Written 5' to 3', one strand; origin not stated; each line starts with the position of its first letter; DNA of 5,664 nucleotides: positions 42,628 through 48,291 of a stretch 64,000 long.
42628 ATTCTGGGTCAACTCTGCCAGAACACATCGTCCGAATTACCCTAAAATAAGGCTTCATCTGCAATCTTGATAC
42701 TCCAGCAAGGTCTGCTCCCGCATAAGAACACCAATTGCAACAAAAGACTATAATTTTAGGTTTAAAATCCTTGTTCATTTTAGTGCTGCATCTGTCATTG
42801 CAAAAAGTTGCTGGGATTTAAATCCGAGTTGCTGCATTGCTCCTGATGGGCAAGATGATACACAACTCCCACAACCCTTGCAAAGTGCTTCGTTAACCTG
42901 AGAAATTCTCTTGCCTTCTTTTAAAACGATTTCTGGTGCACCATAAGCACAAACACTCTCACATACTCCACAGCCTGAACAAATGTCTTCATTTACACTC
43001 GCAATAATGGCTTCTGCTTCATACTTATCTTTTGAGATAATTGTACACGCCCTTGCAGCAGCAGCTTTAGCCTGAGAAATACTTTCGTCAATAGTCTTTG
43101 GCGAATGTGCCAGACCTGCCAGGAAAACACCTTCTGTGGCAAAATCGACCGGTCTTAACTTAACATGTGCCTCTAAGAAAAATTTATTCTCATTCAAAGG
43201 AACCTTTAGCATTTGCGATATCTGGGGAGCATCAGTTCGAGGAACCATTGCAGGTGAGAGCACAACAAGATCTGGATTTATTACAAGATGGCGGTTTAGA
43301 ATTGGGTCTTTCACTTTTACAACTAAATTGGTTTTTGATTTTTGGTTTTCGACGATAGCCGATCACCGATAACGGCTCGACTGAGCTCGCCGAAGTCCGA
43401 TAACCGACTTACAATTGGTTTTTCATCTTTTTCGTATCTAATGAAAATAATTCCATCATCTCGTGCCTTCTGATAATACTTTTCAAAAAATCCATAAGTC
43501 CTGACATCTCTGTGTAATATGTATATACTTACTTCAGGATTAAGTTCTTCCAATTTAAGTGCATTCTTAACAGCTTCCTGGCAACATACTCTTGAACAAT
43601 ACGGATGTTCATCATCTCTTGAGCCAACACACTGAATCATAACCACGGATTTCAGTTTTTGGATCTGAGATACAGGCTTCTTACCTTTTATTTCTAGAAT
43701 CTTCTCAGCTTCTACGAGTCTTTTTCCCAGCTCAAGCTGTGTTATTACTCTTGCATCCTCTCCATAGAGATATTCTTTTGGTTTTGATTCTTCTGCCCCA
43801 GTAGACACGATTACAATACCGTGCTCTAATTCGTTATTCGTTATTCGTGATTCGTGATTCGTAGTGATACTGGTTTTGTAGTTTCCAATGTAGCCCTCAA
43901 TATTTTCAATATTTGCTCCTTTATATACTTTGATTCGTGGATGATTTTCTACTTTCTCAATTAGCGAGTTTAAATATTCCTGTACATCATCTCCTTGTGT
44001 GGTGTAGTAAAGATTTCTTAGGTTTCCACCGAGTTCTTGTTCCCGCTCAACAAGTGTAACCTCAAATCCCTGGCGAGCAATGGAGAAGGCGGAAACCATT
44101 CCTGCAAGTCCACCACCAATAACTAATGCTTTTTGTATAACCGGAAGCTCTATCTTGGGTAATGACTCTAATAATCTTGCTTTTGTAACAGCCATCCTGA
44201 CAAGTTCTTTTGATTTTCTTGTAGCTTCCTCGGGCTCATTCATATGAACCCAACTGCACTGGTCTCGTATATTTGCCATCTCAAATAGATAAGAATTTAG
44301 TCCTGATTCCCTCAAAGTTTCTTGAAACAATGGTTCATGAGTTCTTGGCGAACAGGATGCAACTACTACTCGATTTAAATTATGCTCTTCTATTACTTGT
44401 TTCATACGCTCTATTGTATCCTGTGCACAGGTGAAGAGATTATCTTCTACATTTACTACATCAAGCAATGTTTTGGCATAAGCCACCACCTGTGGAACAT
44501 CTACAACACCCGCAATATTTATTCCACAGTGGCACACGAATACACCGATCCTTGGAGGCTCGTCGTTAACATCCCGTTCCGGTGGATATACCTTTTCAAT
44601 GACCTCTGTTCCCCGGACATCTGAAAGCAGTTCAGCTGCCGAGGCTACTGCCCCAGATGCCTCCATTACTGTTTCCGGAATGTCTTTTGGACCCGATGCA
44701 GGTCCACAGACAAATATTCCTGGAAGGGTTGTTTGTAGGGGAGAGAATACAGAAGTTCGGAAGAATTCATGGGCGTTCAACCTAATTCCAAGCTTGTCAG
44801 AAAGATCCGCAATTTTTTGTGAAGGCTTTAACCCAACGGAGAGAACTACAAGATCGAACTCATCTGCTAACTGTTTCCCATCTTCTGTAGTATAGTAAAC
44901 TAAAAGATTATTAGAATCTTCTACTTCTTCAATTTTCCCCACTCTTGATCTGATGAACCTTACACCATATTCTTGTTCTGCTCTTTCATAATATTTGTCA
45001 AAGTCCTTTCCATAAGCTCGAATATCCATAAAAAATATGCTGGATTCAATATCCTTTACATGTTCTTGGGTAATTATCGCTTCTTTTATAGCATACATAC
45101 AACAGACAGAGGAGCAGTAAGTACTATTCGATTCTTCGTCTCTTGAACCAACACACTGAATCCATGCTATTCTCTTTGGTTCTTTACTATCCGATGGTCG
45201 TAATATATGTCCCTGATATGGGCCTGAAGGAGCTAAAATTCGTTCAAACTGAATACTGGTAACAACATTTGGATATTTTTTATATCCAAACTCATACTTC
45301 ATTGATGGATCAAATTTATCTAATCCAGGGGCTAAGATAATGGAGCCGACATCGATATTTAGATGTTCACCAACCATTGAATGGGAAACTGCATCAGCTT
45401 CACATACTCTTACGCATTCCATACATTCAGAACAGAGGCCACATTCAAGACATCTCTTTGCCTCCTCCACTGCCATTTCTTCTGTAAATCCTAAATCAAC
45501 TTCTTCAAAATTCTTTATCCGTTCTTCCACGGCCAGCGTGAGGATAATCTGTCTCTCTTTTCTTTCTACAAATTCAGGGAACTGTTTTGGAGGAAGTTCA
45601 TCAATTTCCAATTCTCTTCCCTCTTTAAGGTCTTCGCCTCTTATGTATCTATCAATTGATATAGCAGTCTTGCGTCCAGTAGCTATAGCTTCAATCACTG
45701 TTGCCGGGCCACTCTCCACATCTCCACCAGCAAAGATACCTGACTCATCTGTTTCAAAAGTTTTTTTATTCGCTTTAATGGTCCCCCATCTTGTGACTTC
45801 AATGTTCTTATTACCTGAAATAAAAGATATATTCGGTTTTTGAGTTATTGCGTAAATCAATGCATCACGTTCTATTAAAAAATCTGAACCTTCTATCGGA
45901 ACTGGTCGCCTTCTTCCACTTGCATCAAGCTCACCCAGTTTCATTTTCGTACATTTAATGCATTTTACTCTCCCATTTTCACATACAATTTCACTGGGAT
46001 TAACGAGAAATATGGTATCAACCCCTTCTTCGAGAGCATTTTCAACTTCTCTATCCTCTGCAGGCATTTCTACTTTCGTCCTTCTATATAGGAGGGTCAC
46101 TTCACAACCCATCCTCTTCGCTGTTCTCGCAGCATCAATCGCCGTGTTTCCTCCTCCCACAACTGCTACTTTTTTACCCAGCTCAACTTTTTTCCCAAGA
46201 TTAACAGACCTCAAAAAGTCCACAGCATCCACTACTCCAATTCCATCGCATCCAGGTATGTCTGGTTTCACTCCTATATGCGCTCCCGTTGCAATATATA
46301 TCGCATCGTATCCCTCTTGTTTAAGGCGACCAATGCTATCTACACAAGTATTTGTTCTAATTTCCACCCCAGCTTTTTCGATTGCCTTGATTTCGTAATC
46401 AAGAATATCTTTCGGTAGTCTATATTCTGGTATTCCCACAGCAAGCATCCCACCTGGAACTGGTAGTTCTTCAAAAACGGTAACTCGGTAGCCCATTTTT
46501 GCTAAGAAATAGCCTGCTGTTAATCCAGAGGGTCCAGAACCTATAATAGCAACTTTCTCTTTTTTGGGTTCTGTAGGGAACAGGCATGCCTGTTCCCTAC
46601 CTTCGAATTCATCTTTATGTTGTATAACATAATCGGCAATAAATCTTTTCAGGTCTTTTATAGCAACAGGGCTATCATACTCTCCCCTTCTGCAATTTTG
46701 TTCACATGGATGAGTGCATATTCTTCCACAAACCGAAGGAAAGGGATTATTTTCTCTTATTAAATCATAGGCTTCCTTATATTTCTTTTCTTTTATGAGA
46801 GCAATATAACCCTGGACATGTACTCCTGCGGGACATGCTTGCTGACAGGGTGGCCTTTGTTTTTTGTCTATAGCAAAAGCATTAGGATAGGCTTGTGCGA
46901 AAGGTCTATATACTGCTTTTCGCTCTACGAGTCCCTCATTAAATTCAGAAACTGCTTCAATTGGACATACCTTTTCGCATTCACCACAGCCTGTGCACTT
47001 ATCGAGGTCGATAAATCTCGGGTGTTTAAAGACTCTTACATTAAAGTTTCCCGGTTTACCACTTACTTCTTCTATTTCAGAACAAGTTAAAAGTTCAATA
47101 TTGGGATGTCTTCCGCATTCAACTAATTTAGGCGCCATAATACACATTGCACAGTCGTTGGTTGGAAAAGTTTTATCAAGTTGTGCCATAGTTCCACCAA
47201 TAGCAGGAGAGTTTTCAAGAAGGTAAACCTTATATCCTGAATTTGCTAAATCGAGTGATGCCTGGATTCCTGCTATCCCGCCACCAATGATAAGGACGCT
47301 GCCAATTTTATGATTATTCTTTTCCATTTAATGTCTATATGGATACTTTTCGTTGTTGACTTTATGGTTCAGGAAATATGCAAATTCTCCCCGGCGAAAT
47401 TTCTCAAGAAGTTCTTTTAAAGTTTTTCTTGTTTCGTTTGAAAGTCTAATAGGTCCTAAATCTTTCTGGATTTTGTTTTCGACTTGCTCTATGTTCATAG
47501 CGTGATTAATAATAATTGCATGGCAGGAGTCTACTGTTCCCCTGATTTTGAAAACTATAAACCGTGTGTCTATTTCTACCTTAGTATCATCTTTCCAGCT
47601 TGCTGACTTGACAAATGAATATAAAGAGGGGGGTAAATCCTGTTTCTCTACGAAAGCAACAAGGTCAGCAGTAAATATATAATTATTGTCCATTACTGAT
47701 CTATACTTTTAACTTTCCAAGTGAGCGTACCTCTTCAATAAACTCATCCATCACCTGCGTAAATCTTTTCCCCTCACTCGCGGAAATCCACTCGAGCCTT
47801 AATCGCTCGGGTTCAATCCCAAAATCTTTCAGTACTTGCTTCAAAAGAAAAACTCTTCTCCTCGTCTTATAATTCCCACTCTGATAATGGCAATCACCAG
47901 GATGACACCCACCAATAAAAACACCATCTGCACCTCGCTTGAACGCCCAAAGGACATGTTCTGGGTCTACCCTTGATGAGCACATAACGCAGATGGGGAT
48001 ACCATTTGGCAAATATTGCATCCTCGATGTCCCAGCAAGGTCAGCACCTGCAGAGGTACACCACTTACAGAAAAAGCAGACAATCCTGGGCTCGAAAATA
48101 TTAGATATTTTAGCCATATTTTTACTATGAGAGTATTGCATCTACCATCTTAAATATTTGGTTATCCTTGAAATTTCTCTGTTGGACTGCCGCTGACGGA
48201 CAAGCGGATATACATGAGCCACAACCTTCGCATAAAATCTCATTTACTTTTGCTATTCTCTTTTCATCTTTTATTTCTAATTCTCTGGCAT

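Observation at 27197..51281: Sigma54-driven ~24 kb Hdr-MvhD-lipoate gene run: candidate lipoyl-disulfide electron-bifurcating system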

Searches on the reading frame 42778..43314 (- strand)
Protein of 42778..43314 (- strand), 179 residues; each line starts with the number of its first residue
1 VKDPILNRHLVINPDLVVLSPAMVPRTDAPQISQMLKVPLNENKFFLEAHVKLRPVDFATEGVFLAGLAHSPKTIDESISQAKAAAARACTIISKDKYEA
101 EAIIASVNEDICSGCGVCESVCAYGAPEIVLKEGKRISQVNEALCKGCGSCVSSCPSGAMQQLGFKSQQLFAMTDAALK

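Call 4: search_protein_families(library=pfam, proteins=[window:42778-43314:-], max_evalue=0.01)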
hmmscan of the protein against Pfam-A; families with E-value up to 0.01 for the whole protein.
window:42778-43314:- (179 aa): 13 families
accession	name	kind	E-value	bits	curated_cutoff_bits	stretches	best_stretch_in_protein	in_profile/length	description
PF00037.32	Fer4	-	3.9e-12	45.9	21.1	2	139-160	2-23/24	4Fe-4S binding domain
PF12837.12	Fer4_6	-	6.1e-12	45.3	25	2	139-159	3-23/24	4Fe-4S binding domain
PF12838.12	Fer4_7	-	4e-10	40.4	27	2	112-159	2-52/52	4Fe-4S dicluster domain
PF14697.11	Fer4_21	-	1.6e-09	38.2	35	1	105-159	1-56/59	4Fe-4S dicluster domain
PF13237.11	Fer4_10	-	4e-08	33.5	25.5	2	107-156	4-53/53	4Fe-4S dicluster domain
PF12797.12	Fer4_2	-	6.7e-08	32.4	24.5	2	140-157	5-22/22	4Fe-4S binding domain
PF13187.11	Fer4_9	-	1.6e-07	31.7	27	1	112-160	2-52/52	4Fe-4S dicluster domain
PF13484.11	Fer4_16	-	7.2e-07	30.3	30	1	145-163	2-20/66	4Fe-4S double cluster binding domain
PF25160.1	LdpA_Fe-S-bd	-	9.6e-07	28.9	27.6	1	138-162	21-45/49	LdpA Fe-S cluster-binding domain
PF12800.12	Fer4_4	-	3.7e-06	27.3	24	1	144-158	3-17/17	4Fe-4S binding domain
PF12798.12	Fer4_3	-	2.1e-05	25.4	27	1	145-159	1-15/15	4Fe-4S binding domain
PF13534.11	Fer4_17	-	3.6e-05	24.6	22.2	0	107-125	41-59/61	4Fe-4S dicluster domain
PF17179.9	Fer4_22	-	5.4e-05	24.4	27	0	135-157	71-93/95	4Fe-4S dicluster domain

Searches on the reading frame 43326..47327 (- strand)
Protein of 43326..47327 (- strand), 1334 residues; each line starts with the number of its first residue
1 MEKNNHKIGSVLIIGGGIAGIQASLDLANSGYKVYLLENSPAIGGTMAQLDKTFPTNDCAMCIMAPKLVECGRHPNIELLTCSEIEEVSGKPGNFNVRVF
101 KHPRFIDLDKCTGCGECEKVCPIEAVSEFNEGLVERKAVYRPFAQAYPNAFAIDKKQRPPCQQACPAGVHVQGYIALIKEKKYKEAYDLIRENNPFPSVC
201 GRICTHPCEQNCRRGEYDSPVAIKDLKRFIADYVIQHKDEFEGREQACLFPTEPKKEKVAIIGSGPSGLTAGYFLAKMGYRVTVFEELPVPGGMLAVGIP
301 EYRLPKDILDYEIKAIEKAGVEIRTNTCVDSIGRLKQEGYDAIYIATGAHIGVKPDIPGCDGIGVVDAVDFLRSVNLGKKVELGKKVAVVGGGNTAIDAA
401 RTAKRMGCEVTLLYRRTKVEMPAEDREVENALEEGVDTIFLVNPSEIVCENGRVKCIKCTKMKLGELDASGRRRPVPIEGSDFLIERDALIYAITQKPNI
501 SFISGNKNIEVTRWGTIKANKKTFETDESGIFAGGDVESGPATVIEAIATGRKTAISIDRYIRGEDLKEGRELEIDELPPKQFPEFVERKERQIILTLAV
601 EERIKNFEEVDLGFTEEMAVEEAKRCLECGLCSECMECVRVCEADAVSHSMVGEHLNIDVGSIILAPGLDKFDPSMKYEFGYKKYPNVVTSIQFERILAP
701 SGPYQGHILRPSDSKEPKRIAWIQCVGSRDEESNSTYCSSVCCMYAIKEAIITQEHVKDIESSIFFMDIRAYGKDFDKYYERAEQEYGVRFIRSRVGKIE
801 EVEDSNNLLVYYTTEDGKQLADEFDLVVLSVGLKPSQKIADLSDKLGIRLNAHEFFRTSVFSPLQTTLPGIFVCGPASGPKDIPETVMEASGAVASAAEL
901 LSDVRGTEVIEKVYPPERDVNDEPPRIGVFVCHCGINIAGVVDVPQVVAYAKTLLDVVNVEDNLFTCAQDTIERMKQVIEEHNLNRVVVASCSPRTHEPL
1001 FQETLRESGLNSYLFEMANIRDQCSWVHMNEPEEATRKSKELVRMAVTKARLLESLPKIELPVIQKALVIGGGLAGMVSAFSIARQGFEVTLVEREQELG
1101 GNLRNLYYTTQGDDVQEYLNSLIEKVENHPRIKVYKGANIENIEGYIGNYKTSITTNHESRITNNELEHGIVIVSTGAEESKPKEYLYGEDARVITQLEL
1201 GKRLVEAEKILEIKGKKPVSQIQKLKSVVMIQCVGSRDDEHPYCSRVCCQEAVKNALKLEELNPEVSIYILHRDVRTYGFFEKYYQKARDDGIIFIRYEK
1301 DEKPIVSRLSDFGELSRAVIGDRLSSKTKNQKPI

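Call 4: search_protein_families(library=pfam, proteins=[window:43326-47327:-], max_evalue=0.01)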
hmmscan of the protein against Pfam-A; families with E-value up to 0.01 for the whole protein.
window:43326-47327:- (1334 aa): 30 families (the best 25 are shown)
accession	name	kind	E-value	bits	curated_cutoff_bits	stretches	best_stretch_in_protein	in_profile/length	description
PF07992.20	Pyr_redox_2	-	5.8e-62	210.2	26.1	4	258-551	2-291/291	Pyridine nucleotide-disulphide oxidoreductase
PF13450.12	NAD_binding_8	-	3.3e-30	104.6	21.9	3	261-295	1-35/68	NAD(P)-binding Rossmann-like domain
PF12831.13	FAD_oxidored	-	5.6e-28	98.8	27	3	1068-1104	3-39/416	FAD dependent oxidoreductase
PF00070.33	Pyr_redox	-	3.4e-27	95.2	22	3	386-434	1-48/82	Pyridine nucleotide-disulphide oxidoreductase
PF13738.12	Pyr_redox_3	-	6.9e-27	94.9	30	2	343-535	128-305/305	Pyridine nucleotide-disulphide oxidoreductase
PF14691.11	Fer4_20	-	1.5e-25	89.6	25.8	2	158-237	29-111/113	Dihydroprymidine dehydrogenase domain II, 4Fe-4S cluster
PF01266.30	DAO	-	5.2e-25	89.2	27.9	3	1067-1101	2-37/353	FAD dependent oxidoreductase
PF00890.30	FAD_binding_2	-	1.2e-17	64.6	20.4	3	1067-1103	2-38/414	FAD binding domain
PF01134.28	GIDA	-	5.2e-17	62.4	22.1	2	11-39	2-30/391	Glucose inhibited division protein A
PF03486.20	HI0933_like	-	5.7e-17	62.4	50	2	1066-1102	2-38/244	HI0933-like protein Rossmann domain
PF01262.27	AlaDh_PNT_C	-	7.4e-15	55.4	23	1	385-424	29-68/214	Alanine dehydrogenase/PNT, C-terminal domain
PF01946.23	Thi4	-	7.2e-14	52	26.2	1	258-295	19-57/235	Thi4 family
PF01494.25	FAD_binding_3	-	1.7e-13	51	22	2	258-287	3-32/349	FAD binding domain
PF01593.30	Amino_oxidase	-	9.8e-10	38.7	19.8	0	1074-1104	1-31/443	Flavin containing amine oxidoreductase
PF13454.12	NAD_binding_9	-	1.3e-08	35.4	21.8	0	776-832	103-153/155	FAD-NAD(P)-binding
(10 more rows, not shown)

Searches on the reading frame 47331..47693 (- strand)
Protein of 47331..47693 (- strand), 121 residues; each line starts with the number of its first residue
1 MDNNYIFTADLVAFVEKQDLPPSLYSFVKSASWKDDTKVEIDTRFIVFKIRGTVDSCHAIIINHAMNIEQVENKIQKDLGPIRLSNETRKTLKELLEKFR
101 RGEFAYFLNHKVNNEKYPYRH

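Call 4: search_protein_families(library=pfam, proteins=[window:47331-47693:-], max_evalue=0.01)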
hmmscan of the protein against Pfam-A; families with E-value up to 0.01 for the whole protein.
window:47331-47693:- (121 aa): 1 family
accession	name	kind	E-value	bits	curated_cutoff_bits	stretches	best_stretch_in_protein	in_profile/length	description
PF05370.16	DUF749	-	1.2e-08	35.3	25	1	7-95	1-86/87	Domain of unknown function (DUF749)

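Call 42: search_protein_families(library=ncbifam, proteins=[window:47331-47693:-], max_evalue=0.001)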
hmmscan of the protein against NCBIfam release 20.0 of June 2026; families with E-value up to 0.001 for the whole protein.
window:47331-47693:- (121 aa): 0 families

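Call 75: search_solved_structures(query=window:47331-47693:-, max_evalue=1)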
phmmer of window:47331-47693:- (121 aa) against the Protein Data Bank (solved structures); distinct sequences matched with E-value up to 1: 9.
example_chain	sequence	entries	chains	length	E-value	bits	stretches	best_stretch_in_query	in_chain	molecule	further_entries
3mlg_A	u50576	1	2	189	0.021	18.2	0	9-48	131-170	2X chimera of Helicobacter pylori protein HP0242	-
21gi_A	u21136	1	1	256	0.063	16.6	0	9-46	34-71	A designed protein Three-twist Knot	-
1iqo_A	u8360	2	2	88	0.091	16.1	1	7-90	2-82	HYPOTHETICAL PROTEIN MTH1880 | MTH1880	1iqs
7cmj_A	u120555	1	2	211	0.19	15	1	3-65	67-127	Hypoxanthine phosphoribosyltransferase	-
1pzm_A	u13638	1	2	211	0.52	13.7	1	3-64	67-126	hypoxanthine-guanine phosphoribosyltransferase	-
6l22_A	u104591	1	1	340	0.53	13.6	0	5-65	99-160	Casein kinase II subunit alpha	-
6aqo_A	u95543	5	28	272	0.56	13.6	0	3-53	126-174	Hypoxanthine-guanine phosphoribosyltransferase | Hypoxanthine-guanine phosphoribosyltransferase, putative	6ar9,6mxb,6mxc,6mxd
7scr_A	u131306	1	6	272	0.56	13.6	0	3-53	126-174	Hypoxanthine-guanine phosphoribosyltransferase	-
6l24_A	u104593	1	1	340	0.73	13.2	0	5-65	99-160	Casein kinase II subunit alpha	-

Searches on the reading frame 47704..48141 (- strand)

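Call 4: search_protein_families(library=pfam, proteins=[window:47704-48141:-], max_evalue=0.01)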
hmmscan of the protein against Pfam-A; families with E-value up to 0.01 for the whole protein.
window:47704-48141:- (146 aa): 1 family
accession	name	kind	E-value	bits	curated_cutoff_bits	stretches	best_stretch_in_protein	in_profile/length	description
PF02662.21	FlpD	-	1e-51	174.6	22.3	1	20-142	1-123/123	Methyl-viologen-reducing hydrogenase, delta subunit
